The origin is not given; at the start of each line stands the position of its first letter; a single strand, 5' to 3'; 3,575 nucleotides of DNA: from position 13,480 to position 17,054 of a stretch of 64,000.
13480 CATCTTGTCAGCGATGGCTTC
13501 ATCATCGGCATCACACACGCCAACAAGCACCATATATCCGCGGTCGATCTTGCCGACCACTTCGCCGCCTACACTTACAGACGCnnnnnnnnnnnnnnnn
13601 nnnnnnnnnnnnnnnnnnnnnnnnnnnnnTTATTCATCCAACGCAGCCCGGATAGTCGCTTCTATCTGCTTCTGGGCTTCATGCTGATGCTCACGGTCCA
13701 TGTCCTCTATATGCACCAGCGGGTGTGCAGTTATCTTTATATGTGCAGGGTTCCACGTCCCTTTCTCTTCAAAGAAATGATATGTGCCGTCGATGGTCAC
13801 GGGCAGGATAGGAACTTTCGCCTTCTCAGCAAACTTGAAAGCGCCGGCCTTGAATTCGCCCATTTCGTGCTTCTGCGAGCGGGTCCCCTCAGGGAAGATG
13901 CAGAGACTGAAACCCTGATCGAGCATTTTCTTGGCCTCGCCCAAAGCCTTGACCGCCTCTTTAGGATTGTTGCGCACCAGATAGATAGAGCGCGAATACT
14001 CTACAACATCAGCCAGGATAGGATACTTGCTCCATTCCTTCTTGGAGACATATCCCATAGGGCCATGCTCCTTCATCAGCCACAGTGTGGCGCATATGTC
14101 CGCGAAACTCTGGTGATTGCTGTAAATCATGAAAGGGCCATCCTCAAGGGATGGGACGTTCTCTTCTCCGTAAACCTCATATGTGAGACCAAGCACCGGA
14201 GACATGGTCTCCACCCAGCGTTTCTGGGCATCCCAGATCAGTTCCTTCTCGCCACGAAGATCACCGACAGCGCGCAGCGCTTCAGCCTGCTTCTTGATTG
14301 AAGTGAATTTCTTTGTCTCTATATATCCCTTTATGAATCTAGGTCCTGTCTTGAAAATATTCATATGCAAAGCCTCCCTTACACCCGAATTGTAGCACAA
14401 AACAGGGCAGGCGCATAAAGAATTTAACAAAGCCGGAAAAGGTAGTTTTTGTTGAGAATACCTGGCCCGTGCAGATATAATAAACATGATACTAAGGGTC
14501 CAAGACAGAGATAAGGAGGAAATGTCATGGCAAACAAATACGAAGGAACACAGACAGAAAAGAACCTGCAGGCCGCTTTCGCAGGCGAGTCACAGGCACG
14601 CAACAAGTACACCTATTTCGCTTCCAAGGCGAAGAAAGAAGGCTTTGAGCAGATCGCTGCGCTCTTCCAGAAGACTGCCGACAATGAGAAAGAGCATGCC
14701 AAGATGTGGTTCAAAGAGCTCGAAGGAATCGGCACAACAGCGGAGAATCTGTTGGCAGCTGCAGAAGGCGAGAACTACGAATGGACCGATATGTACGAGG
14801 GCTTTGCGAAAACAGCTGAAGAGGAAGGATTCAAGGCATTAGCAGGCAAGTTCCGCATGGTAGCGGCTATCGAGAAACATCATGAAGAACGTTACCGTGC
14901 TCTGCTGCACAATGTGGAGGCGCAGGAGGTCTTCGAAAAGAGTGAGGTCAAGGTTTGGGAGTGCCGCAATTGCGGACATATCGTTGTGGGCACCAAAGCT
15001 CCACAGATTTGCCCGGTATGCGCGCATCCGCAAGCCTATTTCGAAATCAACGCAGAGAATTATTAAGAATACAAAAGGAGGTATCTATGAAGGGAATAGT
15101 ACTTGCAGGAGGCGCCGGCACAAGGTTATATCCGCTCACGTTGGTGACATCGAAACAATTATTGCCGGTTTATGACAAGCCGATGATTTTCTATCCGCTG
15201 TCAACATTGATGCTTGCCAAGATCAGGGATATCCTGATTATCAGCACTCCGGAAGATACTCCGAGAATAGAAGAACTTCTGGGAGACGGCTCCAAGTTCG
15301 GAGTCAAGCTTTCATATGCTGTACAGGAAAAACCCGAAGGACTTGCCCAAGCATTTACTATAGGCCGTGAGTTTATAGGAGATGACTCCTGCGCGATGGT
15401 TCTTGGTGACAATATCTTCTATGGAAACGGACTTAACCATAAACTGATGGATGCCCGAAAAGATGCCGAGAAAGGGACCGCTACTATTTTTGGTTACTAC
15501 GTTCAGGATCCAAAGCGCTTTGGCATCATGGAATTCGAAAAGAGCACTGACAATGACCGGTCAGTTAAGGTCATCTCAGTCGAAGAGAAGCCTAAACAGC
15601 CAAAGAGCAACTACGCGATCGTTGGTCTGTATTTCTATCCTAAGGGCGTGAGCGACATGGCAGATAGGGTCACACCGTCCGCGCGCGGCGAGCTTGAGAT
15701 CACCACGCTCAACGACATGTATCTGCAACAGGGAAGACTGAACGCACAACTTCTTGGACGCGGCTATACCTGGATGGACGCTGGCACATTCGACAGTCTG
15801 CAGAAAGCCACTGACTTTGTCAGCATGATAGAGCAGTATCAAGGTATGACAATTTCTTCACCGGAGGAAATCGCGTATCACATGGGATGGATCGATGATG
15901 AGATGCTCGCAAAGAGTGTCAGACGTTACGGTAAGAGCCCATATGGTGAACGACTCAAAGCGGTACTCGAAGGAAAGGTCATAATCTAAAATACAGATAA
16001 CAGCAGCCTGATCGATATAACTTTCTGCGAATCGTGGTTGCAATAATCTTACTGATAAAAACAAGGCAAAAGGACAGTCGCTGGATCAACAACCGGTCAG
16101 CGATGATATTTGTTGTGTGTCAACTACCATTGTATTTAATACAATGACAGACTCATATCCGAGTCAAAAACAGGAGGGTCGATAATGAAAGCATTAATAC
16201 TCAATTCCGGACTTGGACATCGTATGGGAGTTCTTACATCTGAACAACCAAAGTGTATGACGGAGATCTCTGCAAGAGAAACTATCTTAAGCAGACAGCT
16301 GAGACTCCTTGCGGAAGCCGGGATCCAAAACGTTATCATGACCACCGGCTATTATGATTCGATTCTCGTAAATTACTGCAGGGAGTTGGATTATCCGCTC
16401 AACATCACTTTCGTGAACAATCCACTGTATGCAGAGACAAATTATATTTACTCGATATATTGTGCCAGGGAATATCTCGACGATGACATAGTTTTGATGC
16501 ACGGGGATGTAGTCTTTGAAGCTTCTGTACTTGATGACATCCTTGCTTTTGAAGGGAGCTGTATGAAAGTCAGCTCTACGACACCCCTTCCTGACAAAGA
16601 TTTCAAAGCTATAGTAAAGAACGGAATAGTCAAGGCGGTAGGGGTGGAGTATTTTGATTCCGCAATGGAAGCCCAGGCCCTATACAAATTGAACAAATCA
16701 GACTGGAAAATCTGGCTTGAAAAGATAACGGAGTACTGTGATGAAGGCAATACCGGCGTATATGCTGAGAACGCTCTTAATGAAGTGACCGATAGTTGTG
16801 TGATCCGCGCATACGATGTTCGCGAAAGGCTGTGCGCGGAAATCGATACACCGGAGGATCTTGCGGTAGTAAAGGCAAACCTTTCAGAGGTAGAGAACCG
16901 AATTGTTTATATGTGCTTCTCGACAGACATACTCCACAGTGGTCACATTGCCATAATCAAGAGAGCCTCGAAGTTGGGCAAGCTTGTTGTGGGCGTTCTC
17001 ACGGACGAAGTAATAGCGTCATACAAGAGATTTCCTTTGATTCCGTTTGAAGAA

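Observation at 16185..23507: PEP-mutase phosphonate pathway heading a teichoic-acid/choline locus (predicted phosphonate-decorated wall polymer)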

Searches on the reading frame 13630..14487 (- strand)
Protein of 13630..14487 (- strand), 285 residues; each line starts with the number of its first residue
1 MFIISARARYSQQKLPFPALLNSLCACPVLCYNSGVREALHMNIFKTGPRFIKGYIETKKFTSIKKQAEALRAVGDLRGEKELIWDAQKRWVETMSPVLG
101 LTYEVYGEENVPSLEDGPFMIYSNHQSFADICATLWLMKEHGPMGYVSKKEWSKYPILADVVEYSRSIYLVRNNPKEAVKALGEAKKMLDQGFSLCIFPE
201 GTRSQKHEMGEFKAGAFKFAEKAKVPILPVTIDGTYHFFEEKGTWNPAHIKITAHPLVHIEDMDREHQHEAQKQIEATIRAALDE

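Call 17: search_protein_families(library=pfam, proteins=[window:13630-14487:-])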
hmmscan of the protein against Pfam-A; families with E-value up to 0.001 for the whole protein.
window:13630-14487:- (285 aa): 1 family
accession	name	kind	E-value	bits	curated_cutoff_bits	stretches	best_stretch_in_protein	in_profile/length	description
PF01553.26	Acyltransferase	-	1.9e-26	92.9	23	1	104-232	3-131/132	Acyltransferase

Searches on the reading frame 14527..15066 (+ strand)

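Call 17: search_protein_families(library=pfam, proteins=[window:14527-15066:+])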
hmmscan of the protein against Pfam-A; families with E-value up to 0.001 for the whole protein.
window:14527-15066:+ (179 aa): 4 families
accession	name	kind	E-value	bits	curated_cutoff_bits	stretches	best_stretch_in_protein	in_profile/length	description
PF02915.23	Rubrerythrin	-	8.3e-26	91.4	22.8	1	12-127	1-137/137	Rubrerythrin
PF21349.2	RUBY_RBDX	-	2.6e-13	49.6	26.5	1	144-173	1-30/30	Rubrerythrin, rubredoxin-like domain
PF00210.30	Ferritin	-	3.9e-08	33.8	24.5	1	12-127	2-136/142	Ferritin-like domain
PF23455.1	DUF7129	-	0.00018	21.6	30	1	141-166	9-34/45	Domain of unknown function (DUF7129)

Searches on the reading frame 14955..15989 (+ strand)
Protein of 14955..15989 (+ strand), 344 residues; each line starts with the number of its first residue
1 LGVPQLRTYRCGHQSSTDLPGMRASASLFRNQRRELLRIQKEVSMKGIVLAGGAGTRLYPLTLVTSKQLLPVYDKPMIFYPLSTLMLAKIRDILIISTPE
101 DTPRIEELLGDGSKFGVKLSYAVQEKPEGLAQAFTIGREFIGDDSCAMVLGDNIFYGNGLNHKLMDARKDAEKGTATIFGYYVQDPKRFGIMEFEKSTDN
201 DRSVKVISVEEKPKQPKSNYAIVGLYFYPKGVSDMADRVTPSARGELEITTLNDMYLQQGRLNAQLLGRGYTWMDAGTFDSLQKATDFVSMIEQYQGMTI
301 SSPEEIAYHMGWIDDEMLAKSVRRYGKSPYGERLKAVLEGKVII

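Call 3: search_protein_families(library=pfam, proteins=[window:14955-15989:+])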
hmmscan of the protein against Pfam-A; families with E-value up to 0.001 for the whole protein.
window:14955-15989:+ (344 aa): 2 families
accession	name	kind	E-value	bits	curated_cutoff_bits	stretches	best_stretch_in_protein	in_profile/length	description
PF00483.29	NTP_transferase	-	7.1e-71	239.1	21.2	1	46-289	1-242/245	Nucleotidyl transferase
PF12804.13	NTP_transf_3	-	3.7e-08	34.1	27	1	47-174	1-117/160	MobA-like NTP transferase domain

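Call 43: search_protein_families(library=ncbifam, proteins=[window:14955-15989:+], max_evalue=0.00001)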
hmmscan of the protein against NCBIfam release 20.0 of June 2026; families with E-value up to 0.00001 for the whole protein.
window:14955-15989:+ (344 aa): 22 families
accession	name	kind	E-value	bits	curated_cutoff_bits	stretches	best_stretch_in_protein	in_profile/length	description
TIGR01207.1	rmlA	equivalog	1.5e-128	427.9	360.65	1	46-338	1-285/286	glucose-1-phosphate thymidylyltransferase RfbA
NF012024.0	PRK15480.1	equivalog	2.2e-117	391.4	588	1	45-339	4-290/292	glucose-1-phosphate thymidylyltransferase RfbA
TIGR01208.1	rmlA_long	equivalog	7.1e-56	189.6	320.25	1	46-289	1-234/353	glucose-1-phosphate thymidylyltransferase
TIGR03992.1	Arch_glmU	subfamily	2.2e-38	132.2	292.1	1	45-278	1-216/393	bifunctional sugar-1-phosphate nucleotidylyltransferase/acetyltransferase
NF041313.1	UDPGP_AglF_Halo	equivalog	3.7e-28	98.6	400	1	45-262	1-208/234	UTP--glucose-1-phosphate uridylyltransferase AglF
NF041173.1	Sug_nt_acttase_Thmprot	equivalog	2.4e-23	82.8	600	1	45-278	1-216/405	bifunctional sugar-1-phosphate nucleotidylyltransferase/acetyltransferase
TIGR01099.1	galU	equivalog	2.6e-23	83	326.8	2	117-266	94-244/261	UTP--glucose-1-phosphate uridylyltransferase GalU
NF052502.1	man1P_GTase_Rv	exception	4.1e-21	75.2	440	1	47-292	3-234/352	mannose-1-phosphate guanylyltransferase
NF045761.1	NAMPUrTaseMurU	equivalog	2e-19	70.3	250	1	45-286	1-224/226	N-acetylmuramate alpha-1-phosphate uridylyltransferase MurU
NF009928.0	PRK13389.1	equivalog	1.8e-15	56.9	548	1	124-265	109-257/302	UTP--glucose-1-phosphate uridylyltransferase GalU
NF003670.0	PRK05293.1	equivalog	5.6e-12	45.3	470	1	45-286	5-255/382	glucose-1-phosphate adenylyltransferase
NF007516.0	PRK10122.1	equivalog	1.7e-11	43.8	534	0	44-97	3-56/297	UTP--glucose-1-phosphate uridylyltransferase GalF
TIGR01105.1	galF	equivalog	3e-09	36.5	659.2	0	45-97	4-56/297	GalU regulator GalF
TIGR02091.1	glgC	equivalog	5.3e-08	32.3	424.9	0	47-97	3-54/364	glucose-1-phosphate adenylyltransferase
NF010933.0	PRK14353.1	equivalog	2.5e-07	29.7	505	1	44-192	5-146/453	bifunctional UDP-N-acetylglucosamine diphosphorylase/glucosamine-1-phosphate N-acetyltransferase GlmU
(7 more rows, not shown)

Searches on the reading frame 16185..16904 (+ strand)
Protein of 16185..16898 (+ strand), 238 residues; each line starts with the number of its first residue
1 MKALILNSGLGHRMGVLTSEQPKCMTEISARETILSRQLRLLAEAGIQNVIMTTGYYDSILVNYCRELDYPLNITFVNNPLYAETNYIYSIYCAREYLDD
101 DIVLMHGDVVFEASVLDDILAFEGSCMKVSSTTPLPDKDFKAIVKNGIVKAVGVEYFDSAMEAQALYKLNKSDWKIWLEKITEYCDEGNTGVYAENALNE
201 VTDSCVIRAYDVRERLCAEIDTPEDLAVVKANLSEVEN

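Call 34: search_solved_structures(query=window:16185-16898:+, max_evalue=1, show_alignments=4)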
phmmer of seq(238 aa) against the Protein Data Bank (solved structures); distinct sequences matched with E-value up to 1: 18.
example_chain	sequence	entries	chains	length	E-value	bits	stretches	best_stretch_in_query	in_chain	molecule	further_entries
1jyk_A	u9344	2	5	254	1.2e-10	44.7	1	1-118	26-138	CTP:phosphocholine Cytidylyltransferase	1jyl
6pd1_A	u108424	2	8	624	5.6e-07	32.7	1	2-125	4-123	Nucleotidyl transferase/aminotransferase, class V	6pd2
8yre_D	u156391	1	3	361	4.9e-05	26.4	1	1-79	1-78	Mannose-1-phosphate guanylyltransferase 1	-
7x8j_A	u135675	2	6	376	5.2e-05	26.3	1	1-79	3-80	Mannose-1-phosphate guanylyltransferase 1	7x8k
4jd0_A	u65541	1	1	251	7.6e-05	25.7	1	2-227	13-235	Nucleotidyl transferase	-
7d72_K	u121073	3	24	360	0.00025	24.1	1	1-74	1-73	Mannose-1-phosphate guanyltransferase beta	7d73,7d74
2xme_A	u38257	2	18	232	0.00028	23.9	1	1-125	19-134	CTP-INOSITOL-1-PHOSPHATE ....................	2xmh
4mnd_A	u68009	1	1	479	0.0013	21.7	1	1-125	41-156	CTP L-myo-inositol-1-phosphate cytidylyltransferase/CDP-L-myo-inositol myo-inositolphospho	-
6jq8_A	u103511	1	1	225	0.0016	21.4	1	4-81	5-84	Putative 6-deoxy-D-mannoheptose pathway protein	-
5xhw_A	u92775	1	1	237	0.0017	21.3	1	4-81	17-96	Putative 6-deoxy-D-mannoheptose pathway protein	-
4y7t_A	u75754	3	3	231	0.0036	20.3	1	1-59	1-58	Nucleotidyl transferase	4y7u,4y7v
1tzf_A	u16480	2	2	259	0.0058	19.6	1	2-66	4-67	Glucose-1-phosphate cytidylyltransferase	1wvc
8hhd_A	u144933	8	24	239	0.075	15.9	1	1-55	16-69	Nucleotidyl transferase | N-acetylmuramate alpha-1-phosphate uridylyltransferase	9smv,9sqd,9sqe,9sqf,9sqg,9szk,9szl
2ggo_A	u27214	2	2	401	0.079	15.9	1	1-182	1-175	401aa long hypothetical glucose-1-phosphate thymidylyltransferase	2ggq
5z09_A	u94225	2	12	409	0.11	15.4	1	1-182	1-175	Dual sugar-1-phosphate nucleotidylyltransferase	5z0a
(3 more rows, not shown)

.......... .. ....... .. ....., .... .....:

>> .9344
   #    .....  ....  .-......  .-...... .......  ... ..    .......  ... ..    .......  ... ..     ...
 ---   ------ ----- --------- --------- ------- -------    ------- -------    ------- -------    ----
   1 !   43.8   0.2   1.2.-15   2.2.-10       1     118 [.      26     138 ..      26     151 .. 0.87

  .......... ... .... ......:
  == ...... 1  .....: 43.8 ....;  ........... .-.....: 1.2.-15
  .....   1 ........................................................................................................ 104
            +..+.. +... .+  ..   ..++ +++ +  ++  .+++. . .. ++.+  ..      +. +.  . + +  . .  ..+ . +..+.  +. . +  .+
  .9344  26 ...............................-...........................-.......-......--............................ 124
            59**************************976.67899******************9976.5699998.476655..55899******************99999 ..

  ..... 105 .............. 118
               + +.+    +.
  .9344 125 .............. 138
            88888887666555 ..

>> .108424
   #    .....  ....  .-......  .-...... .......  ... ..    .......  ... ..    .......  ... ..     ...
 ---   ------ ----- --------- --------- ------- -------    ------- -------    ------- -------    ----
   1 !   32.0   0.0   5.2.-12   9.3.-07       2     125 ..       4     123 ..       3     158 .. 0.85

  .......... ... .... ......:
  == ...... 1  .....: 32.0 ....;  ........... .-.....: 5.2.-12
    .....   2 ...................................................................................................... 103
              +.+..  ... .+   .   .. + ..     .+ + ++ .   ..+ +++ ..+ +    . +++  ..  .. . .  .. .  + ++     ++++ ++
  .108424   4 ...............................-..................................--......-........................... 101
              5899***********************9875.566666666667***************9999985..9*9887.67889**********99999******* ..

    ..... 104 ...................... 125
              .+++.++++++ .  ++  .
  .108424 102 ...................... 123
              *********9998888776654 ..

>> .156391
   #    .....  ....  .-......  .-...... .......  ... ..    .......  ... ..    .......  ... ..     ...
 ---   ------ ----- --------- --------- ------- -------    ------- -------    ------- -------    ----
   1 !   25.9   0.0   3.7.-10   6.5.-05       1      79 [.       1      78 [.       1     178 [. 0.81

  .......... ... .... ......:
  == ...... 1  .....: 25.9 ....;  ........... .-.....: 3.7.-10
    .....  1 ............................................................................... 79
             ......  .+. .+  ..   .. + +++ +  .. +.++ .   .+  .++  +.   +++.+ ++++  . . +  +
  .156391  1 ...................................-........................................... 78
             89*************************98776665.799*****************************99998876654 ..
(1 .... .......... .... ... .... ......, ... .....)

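Call 89: predict_structure(alignment_id=A3)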
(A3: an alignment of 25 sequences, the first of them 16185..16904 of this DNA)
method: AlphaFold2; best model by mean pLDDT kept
length: 240 residues; sequences in the alignment: 25
mean_pLDDT: 88.8   pTM: 0.89
mean pLDDT of the five models: 88.8, 85.8, 84.3, 74.4, 73.6
residues with pLDDT >= 90: 148; 70-90: 75; 50-70: 9; < 50: 8
segments of 3 or more residues with pLDDT < 50: 11-18
pLDDT, mean of each block of 10 residues (from residue 1): 83 44 86 94 97 89 92 95 90 97 94 94 95 75 93 82 93 98 97 92 95 89 85 81
secondary structure, 60 per line:
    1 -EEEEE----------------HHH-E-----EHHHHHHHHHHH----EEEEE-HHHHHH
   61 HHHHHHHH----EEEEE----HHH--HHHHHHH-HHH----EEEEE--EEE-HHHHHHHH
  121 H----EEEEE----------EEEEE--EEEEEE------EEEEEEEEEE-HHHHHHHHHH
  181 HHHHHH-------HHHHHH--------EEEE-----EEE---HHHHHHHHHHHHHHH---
elements in order: E2-6 H34-44 E49-53 H55-68 E73-77 H87-93 E102-106 E109-111 H113-121 E126-130 E141-145 E148-153 E160-169 H171-186 H194-199 E208-211 E217-219 H223-237

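Call 91: fold_search(model_id=the predicted structure, library=pdb)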
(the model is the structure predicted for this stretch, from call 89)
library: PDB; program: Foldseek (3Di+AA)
matches with E <= 10: 1230; with E <= 0.001: 443
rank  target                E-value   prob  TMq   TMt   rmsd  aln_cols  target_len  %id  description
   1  6pd2_C                4.0e-15  1.00  0.85  0.35   2.7       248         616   20  PntC-AEPT: fusion protein of phosphonate-specific cytidylyltransferase and 2-aminoethylphosphonate (AEP) transaminase  (released 2019-08-07)
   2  4mnd                  2.3e-14  1.00  0.80  0.49   2.4       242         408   19  Crystal structure of Archaeoglobus fulgidus IPCT-DIPPS bifunctional membrane protein (released 2014-07-02)
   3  6pd1_A                2.6e-14  1.00  0.84  0.35   2.5       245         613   20  PntC-AEPT: fusion protein of phosphonate-specific cytidylyltransferase and 2-aminoethylphosphonate (AEP) transaminase  (released 2019-08-07)
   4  6pd2_D                3.5e-14  1.00  0.83  0.34   2.5       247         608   21  PntC-AEPT: fusion protein of phosphonate-specific cytidylyltransferase and 2-aminoethylphosphonate (AEP) transaminase  (released 2019-08-07)
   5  1jyk                  6.5e-14  1.00  0.78  0.82   3.0       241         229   20  Catalytic Mechanism of CTP:phosphocholine Cytidylyltransferase from Streptococcus pneumoniae (LicC) (released 2002-02-22)
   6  6pd1_B                6.9e-14  1.00  0.84  0.35   2.5       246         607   20  PntC-AEPT: fusion protein of phosphonate-specific cytidylyltransferase and 2-aminoethylphosphonate (AEP) transaminase  (released 2019-08-07)
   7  4jd0                  1.4e-13  1.00  0.80  0.78   3.4       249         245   19  Structure of the inositol-1-phosphate CTP transferase from T. maritima. (released 2013-09-18)
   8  6pd2_A                2.1e-13  1.00  0.86  0.35   2.5       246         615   21  PntC-AEPT: fusion protein of phosphonate-specific cytidylyltransferase and 2-aminoethylphosphonate (AEP) transaminase  (released 2019-08-07)
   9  2xme_E                2.1e-13  1.00  0.74  0.86   2.9       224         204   20  The X-ray structure of CTP:inositol-1-phosphate cytidylyltransferase from Archaeoglobus fulgidus (released 2011-05-04)
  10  2xmh_D                2.9e-13  1.00  0.74  0.86   2.8       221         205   19  The X-ray structure of CTP:inositol-1-phosphate cytidylyltransferase from Archaeoglobus fulgidus (released 2011-05-04)
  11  6pd1_C                4.7e-13  1.00  0.85  0.34   2.2       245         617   20  PntC-AEPT: fusion protein of phosphonate-specific cytidylyltransferase and 2-aminoethylphosphonate (AEP) transaminase  (released 2019-08-07)
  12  6pd1_D                5.4e-13  1.00  0.84  0.35   2.6       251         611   18  PntC-AEPT: fusion protein of phosphonate-specific cytidylyltransferase and 2-aminoethylphosphonate (AEP) transaminase  (released 2019-08-07)
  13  1lvw_D                7.3e-13  1.00  0.74  0.63   3.8       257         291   16  Crystal structure of glucose-1-phosphate thymidylyltransferase, RmlA, complex with dTDP (released 2003-07-29)
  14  2xme_D                1.0e-12  1.00  0.73  0.86   2.7       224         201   20  The X-ray structure of CTP:inositol-1-phosphate cytidylyltransferase from Archaeoglobus fulgidus (released 2011-05-04)
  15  1jyl_A                1.2e-12  1.00  0.78  0.81   3.1       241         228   20  Catalytic Mechanism of CTP:phosphocholine Cytidylyltransferase from Streptococcus pneumoniae (LicC) (released 2002-02-22)
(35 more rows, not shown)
